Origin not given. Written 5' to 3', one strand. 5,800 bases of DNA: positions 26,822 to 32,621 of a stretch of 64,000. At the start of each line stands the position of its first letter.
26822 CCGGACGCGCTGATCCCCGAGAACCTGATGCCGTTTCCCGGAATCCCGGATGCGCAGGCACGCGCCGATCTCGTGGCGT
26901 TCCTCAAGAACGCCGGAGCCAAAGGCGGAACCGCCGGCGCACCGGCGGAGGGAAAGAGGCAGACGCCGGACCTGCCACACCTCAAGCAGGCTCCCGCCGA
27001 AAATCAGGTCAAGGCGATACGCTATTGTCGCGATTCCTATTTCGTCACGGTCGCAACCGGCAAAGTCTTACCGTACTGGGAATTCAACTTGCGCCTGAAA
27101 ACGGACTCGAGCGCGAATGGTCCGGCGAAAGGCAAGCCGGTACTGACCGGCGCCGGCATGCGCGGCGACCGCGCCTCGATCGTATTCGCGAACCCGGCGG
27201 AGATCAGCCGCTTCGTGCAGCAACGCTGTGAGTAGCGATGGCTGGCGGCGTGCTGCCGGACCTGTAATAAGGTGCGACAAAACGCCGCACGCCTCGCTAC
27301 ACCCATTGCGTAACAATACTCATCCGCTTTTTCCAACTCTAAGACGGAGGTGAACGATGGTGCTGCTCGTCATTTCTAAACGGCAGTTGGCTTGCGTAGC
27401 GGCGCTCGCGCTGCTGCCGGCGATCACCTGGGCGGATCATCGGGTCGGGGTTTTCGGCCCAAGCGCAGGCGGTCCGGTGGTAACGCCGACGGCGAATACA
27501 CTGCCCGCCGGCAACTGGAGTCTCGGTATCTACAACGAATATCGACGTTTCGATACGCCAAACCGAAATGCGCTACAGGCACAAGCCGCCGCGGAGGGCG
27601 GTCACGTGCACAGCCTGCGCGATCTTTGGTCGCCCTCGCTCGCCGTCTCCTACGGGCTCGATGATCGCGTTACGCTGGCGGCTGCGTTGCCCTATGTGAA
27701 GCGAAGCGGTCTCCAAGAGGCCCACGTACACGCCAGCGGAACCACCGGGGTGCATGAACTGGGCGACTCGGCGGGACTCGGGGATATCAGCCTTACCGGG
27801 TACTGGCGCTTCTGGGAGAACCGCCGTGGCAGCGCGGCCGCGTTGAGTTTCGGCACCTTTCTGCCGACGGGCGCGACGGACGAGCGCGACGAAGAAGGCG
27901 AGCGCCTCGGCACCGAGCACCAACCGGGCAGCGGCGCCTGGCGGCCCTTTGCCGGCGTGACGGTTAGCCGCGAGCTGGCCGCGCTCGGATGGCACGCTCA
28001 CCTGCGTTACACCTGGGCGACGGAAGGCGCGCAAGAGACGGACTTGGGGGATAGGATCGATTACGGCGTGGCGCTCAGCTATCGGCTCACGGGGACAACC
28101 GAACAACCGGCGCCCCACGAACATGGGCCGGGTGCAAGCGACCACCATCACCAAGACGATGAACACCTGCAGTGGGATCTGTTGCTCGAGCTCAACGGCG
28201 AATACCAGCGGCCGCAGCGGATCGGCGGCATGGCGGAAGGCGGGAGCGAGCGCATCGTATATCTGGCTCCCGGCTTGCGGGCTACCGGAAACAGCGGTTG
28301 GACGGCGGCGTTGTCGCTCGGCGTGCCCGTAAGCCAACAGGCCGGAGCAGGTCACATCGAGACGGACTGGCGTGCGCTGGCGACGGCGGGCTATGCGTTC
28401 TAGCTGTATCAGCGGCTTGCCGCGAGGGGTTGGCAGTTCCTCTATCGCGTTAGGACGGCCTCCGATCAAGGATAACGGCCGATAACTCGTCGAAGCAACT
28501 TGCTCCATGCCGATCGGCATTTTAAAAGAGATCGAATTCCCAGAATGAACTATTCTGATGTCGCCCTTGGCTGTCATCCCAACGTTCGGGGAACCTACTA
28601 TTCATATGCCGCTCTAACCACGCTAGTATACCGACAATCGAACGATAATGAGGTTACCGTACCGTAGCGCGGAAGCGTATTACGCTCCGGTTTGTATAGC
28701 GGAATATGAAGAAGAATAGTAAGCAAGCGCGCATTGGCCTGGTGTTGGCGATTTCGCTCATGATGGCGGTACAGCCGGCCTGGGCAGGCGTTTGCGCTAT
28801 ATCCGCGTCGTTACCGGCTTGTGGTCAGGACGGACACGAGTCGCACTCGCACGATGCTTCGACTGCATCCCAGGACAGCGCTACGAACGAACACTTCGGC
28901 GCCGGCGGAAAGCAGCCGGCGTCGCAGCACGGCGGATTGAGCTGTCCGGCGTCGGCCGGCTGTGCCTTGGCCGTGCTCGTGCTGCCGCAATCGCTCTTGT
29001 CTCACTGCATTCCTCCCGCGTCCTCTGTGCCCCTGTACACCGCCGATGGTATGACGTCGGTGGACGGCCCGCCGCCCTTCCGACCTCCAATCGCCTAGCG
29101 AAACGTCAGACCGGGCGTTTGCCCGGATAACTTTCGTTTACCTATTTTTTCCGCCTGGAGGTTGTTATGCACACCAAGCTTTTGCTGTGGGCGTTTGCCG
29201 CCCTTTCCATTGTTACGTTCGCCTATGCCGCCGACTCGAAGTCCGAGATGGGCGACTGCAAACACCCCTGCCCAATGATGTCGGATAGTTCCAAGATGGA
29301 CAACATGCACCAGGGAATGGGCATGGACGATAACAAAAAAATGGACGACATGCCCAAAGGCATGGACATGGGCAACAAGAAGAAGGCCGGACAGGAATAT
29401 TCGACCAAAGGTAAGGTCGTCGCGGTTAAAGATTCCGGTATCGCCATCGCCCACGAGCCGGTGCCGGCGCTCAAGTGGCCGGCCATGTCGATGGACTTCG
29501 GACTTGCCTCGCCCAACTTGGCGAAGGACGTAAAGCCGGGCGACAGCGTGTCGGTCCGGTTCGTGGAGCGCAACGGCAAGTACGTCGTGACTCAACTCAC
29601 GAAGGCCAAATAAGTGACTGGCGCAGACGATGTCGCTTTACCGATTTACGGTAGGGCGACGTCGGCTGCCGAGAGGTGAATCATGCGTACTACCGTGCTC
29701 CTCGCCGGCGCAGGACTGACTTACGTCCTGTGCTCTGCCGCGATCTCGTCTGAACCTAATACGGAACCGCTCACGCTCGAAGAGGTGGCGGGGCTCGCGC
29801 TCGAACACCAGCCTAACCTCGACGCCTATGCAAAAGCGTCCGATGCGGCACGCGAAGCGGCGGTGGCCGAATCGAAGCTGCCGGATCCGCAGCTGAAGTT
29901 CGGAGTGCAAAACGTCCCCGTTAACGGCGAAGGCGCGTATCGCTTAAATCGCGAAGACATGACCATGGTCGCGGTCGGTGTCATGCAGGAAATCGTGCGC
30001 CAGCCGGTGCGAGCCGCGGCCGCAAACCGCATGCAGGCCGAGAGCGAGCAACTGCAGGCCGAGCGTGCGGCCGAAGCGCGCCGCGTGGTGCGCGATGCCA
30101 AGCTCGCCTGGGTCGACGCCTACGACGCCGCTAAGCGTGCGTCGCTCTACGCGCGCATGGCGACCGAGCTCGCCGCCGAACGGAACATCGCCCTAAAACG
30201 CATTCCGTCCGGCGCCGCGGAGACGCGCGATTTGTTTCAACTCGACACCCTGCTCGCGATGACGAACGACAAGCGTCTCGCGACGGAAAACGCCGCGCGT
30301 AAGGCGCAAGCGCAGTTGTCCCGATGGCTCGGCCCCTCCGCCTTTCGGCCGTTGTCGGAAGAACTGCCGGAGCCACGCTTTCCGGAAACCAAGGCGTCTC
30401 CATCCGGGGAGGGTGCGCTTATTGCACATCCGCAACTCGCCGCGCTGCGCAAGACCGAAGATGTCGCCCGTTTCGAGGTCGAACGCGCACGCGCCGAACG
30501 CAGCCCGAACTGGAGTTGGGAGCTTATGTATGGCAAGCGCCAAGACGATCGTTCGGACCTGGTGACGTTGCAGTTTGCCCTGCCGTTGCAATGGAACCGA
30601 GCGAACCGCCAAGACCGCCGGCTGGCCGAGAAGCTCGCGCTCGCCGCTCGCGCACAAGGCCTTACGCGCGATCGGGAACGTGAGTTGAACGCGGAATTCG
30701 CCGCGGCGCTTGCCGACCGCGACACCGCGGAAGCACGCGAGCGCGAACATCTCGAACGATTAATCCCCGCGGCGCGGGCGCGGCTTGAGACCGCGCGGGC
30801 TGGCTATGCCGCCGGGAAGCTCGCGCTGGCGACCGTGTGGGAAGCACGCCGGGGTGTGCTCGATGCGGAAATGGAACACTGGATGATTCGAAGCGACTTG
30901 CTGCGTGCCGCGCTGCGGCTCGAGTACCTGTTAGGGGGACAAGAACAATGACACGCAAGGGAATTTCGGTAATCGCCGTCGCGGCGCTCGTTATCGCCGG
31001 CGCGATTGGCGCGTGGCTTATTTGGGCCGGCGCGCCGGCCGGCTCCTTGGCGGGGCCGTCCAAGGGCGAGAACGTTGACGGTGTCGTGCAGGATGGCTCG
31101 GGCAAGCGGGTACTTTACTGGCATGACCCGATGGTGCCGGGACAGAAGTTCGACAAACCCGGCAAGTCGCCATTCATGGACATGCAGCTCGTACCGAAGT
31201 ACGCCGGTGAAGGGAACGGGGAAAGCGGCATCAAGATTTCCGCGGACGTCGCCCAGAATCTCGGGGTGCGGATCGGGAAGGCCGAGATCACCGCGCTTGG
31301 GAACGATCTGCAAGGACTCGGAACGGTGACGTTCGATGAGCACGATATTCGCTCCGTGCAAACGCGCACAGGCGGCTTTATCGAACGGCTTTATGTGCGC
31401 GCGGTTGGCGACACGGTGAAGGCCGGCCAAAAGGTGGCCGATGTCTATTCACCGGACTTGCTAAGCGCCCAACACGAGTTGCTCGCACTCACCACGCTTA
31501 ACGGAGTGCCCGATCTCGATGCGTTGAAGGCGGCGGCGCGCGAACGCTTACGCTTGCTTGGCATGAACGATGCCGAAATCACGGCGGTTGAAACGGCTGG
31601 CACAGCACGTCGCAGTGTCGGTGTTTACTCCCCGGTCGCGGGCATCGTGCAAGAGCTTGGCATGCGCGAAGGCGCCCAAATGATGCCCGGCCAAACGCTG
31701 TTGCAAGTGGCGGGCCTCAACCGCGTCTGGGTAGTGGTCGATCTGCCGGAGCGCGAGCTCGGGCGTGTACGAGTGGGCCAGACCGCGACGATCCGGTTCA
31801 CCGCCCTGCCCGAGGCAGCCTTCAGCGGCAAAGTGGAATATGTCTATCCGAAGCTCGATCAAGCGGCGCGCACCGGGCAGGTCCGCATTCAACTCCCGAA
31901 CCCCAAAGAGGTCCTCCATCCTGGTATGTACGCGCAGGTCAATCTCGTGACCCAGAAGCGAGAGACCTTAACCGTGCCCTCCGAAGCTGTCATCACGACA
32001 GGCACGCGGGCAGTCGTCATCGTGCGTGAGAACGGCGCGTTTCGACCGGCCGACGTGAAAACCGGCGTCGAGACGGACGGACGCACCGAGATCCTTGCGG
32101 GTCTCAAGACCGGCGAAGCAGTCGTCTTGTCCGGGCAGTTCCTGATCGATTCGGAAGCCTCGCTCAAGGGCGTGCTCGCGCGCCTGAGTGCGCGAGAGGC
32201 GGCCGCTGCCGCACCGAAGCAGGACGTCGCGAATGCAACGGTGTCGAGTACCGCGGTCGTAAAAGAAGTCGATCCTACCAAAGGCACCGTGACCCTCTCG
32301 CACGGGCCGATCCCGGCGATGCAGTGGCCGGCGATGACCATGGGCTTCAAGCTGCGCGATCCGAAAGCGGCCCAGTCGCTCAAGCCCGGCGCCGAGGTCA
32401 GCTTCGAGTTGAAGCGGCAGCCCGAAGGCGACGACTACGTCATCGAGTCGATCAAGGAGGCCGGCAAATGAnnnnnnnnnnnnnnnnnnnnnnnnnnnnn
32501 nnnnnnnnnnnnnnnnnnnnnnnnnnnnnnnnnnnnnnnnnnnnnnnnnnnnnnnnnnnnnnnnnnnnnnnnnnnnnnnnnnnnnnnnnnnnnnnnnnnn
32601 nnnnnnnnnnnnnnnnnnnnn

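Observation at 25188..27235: Uncharacterised ~75-aa two-cysteine domain shared by a Met-rich secreted protein and a cytochrome c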

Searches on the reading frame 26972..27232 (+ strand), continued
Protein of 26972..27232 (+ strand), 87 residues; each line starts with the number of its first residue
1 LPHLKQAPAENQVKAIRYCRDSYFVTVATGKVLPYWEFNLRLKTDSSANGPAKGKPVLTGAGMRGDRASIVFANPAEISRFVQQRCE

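Call 52: get_annotated_region(hit=H50, flank=7000)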
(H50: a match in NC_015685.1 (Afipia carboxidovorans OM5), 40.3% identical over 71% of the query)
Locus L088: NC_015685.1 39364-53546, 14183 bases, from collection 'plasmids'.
description: Afipia carboxidovorans OM5 plasmid pOC167, complete sequence
organism: Afipia carboxidovorans OM5 (NCBI taxid 504832)
taxonomy: Bacteria; Pseudomonadota; Alphaproteobacteria; Hyphomicrobiales; Nitrobacteraceae; Afipia; Afipia carboxidovorans; Afipia carboxidovorans OM5
host: -; source: -; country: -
typing (MOB-suite, as given by PLSDB): conjugative; replicon rep_cluster_470; relaxase MOBP; mating-pair formation MPF_T
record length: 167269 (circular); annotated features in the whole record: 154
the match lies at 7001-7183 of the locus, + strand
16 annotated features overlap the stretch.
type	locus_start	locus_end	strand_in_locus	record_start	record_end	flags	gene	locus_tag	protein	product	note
CDS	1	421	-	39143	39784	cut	-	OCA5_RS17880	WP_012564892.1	DUF1109 domain-containing protein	-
CDS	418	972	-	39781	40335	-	-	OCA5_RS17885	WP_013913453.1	sigma-70 family RNA polymerase sigma factor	GO:0006352 - DNA-templated transcription initiation [Evidence IEA]; GO:0006355 - regulation of DNA-templated ...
CDS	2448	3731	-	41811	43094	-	-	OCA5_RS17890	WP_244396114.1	porin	-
CDS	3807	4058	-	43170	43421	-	-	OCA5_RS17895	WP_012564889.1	SPW repeat protein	-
CDS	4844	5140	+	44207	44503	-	-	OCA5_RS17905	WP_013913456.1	DUF2933 domain-containing protein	-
CDS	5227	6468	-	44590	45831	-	-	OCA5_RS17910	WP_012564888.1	OpgC domain-containing protein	-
CDS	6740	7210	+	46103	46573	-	-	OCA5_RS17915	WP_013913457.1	hypothetical protein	-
CDS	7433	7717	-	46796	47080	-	merP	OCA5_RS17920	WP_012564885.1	mercury resistance system periplasmic binding protein MerP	-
CDS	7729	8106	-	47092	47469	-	-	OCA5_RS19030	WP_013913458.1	mercuric transporter MerT family protein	-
CDS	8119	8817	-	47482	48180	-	-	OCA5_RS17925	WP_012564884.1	cytochrome c biogenesis protein CcdA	GO:0017004 - cytochrome complex assembly [Evidence IEA]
CDS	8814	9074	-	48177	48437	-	-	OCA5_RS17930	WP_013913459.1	thioredoxin family protein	-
CDS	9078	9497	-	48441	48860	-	-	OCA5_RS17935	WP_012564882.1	heavy metal-responsive transcriptional regulator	-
CDS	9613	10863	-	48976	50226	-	-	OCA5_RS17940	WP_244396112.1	MFS transporter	GO:0055085 - transmembrane transport [Evidence IEA]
CDS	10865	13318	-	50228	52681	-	-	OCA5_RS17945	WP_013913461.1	cation-translocating P-type ATPase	-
CDS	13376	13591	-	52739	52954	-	-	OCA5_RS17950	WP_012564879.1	heavy-metal-associated domain-containing protein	-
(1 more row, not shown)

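Call 53: get_annotated_region(hit=H31, flank=8000)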
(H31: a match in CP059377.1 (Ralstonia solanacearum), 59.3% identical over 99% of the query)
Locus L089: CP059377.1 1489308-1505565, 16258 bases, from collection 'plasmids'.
description: Ralstonia solanacearum strain FJAT15244-F8 plasmid plas1, complete sequence
organism: Ralstonia solanacearum (NCBI taxid 305)
taxonomy: Bacteria; Pseudomonadota; Betaproteobacteria; Burkholderiales; Burkholderiaceae; Ralstonia; Ralstonia solanacearum
host: -; source: cell clture; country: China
typing (MOB-suite, as given by PLSDB): mobilizable; relaxase MOBP
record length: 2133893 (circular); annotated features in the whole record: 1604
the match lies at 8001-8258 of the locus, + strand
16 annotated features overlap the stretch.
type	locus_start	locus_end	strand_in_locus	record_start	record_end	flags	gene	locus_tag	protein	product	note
CDS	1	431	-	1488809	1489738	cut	copD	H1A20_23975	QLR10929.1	copper homeostasis membrane protein CopD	-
CDS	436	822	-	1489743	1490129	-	copC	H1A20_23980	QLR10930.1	copper homeostasis periplasmic binding protein CopC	-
CDS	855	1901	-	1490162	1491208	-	-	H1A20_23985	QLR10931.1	copper resistance protein B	-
CDS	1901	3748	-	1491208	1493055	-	-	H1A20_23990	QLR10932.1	copper resistance system multicopper oxidase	-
CDS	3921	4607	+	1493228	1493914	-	-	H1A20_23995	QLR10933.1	heavy metal response regulator transcription factor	-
CDS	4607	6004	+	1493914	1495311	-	-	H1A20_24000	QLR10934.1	heavy metal sensor histidine kinase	-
CDS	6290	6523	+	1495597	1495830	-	-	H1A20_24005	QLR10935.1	hypothetical protein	-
CDS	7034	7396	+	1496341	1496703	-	-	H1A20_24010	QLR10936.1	hypothetical protein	-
CDS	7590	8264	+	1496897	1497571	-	-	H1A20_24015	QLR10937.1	c-type cytochrome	-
CDS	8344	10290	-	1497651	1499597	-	dsbD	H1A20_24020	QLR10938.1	protein-disulfide reductase DsbD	-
CDS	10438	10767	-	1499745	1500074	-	-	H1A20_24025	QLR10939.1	P-II family nitrogen regulator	-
CDS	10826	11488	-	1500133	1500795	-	-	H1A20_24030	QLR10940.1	isoprenylcysteine carboxylmethyltransferase family protein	-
CDS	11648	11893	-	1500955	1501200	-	-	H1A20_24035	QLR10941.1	DUF2933 domain-containing protein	-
CDS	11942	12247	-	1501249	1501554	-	-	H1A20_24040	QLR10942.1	hypothetical protein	-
CDS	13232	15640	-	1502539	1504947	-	cadA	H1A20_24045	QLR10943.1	cadmium-translocating P-type ATPase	-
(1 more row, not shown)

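Call 94: search_protein_families(library=pfam, proteins=[L085:1929-2285:+, L085:7387-7521:+, L085:2386-2793:+], max_evalue=1)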
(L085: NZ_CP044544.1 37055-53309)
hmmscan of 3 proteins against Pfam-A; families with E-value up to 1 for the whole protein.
L085:1929-2285:+ (118 aa): 2 families
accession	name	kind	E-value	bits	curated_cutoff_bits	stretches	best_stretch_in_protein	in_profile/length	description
PF19650.4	DUF6153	-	0.032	15.5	27.7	1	15-83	4-77/116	Family of unknown function (DUF6153)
PF01001.24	HCV_NS4b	-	0.2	11.7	27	1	9-42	78-111/192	Hepatitis C virus non-structural protein NS4b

L085:7387-7521:+ (44 aa): 2 families
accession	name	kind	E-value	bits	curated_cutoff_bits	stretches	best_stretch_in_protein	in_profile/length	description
PF07178.16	TraL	-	0.041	14.6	24.4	1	5-42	23-60/90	TraL protein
PF03918.19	CcmH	-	0.18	11.5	25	1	6-40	88-122/143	Cytochrome C biogenesis protein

L085:2386-2793:+ (135 aa): 2 families
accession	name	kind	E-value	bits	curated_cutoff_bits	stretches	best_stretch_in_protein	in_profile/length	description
PF13115.11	YtkA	-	6.1e-20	72.1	25.9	1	28-114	2-84/85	YtkA-like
PF05751.16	FixH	-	0.043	14.2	23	1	89-122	109-142/150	FixH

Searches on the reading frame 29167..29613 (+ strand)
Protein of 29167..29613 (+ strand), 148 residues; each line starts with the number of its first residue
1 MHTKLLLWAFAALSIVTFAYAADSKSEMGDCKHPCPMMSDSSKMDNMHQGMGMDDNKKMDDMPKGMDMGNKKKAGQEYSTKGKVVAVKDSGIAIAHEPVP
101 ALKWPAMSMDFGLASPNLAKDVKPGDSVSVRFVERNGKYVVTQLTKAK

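Call 21: search_protein_families(library=pfam, proteins=[window:29167-29613:+], max_evalue=0.01)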
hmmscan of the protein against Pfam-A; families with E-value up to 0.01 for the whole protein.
window:29167-29613:+ (148 aa): 1 family
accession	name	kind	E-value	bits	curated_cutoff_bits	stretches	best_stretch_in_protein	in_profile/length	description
PF11604.15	CusF_Ec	-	3.9e-22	78.3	27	1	78-146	2-72/72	Copper binding periplasmic protein CusF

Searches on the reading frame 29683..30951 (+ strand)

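Call 20: search_protein_families(library=pfam, proteins=[window:29683-30951:+], max_evalue=0.01)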
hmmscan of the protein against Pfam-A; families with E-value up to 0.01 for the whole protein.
window:29683-30951:+ (422 aa): 1 family
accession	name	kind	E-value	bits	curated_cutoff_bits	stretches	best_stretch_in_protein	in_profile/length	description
PF02321.23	OEP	-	2.6e-28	99.5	22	2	249-418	12-187/187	Outer membrane efflux protein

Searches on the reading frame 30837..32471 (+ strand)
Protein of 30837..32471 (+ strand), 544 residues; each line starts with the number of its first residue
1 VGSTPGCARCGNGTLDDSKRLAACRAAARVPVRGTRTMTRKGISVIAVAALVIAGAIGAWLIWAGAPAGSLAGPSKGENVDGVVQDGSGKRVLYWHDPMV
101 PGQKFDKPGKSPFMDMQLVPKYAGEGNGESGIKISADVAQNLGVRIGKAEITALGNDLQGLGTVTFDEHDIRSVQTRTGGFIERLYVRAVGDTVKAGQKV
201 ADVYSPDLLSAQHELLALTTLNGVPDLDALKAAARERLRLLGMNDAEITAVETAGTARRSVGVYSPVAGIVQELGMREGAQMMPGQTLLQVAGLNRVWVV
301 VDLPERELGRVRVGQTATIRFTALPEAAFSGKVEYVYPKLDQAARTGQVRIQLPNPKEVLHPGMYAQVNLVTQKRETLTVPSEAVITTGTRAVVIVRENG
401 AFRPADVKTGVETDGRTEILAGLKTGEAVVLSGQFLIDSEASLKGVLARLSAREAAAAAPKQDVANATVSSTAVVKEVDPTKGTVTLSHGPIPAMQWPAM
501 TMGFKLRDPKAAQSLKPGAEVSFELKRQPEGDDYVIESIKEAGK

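Call 20: search_protein_families(library=pfam, proteins=[window:30837-32471:+], max_evalue=0.01)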
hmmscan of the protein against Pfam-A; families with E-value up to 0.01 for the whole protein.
window:30837-32471:+ (544 aa): 8 families
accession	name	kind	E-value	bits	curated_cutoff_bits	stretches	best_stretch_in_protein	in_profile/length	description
PF16576.10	HlyD_D23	-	1.9e-72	243.4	30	1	154-366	2-214/214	Barrel-sandwich domain of CusB or HlyD membrane-fusion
PF11604.15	CusF_Ec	-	6.7e-24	84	27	1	469-539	2-70/72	Copper binding periplasmic protein CusF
PF13437.12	HlyD_3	-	3.4e-19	70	22.2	1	263-363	2-106/106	HlyD family secretion protein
PF16572.11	HlyD_D4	-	7e-10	39.1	26.4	1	201-255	2-53/55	Long alpha hairpin domain of cation efflux system protein, CusB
PF19335.5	HMBD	-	4.4e-08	33.4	23.6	1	94-121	1-28/28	Heavy metal binding domain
PF13533.13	Biotin_lipoyl_2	-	0.00048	20.4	29.8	0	265-290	5-30/32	Biotin-lipoyl like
PF00364.28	Biotin_lipoyl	-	0.0044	17.3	22.1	0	262-289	44-71/73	Biotin-requiring enzyme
PF00529.27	CusB_dom_1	-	0.009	16.7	26.5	0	156-368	12-85/89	Cation efflux system protein CusB domain 1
